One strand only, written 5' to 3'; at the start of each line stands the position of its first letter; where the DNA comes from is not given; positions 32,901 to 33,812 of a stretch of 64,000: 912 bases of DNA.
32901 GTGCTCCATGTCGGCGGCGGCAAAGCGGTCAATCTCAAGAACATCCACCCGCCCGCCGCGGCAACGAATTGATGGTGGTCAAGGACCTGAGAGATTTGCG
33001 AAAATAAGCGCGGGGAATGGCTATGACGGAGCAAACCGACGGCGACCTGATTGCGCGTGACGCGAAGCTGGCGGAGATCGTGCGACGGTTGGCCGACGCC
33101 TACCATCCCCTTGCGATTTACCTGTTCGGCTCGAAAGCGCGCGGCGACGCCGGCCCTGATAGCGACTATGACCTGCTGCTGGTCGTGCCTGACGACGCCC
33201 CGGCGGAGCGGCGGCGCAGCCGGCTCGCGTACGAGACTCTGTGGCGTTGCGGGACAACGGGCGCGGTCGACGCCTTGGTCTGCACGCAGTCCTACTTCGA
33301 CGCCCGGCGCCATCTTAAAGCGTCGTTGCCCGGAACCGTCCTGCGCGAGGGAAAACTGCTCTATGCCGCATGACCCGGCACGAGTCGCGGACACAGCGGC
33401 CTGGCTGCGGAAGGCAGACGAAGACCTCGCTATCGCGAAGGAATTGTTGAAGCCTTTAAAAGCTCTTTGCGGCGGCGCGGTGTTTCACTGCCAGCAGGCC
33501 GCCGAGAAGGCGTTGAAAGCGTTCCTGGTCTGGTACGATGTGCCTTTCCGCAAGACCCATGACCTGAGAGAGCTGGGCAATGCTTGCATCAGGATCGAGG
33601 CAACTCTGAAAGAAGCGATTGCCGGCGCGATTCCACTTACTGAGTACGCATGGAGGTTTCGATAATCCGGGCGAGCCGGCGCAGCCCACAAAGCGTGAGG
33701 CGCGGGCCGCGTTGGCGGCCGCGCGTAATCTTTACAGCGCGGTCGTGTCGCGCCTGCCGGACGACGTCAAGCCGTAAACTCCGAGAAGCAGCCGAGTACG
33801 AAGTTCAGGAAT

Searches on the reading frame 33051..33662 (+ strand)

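Call 30: search_protein_families(library=pfam, proteins=[window:33051-33662:+], max_evalue=0.001)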
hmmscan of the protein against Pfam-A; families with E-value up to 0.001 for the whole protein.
window:33051-33662:+ (204 aa): 1 family
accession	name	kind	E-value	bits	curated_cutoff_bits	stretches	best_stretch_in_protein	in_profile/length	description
PF05168.19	HEPN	-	5.1e-15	56.1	22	1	117-200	3-84/117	HEPN domain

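Call 71: search_protein_families(library=pfam, proteins=[window:33051-33662:+], max_evalue=5)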
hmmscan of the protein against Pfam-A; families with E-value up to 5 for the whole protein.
window:33051-33662:+ (204 aa): 2 families
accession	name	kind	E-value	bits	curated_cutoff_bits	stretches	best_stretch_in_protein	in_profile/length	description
PF05168.19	HEPN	-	5.1e-15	56.1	22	1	117-200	3-84/117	HEPN domain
PF20923.2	COMMD9_HN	-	0.17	12.6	27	1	129-158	37-66/75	COMMD9, helical N-terminal domain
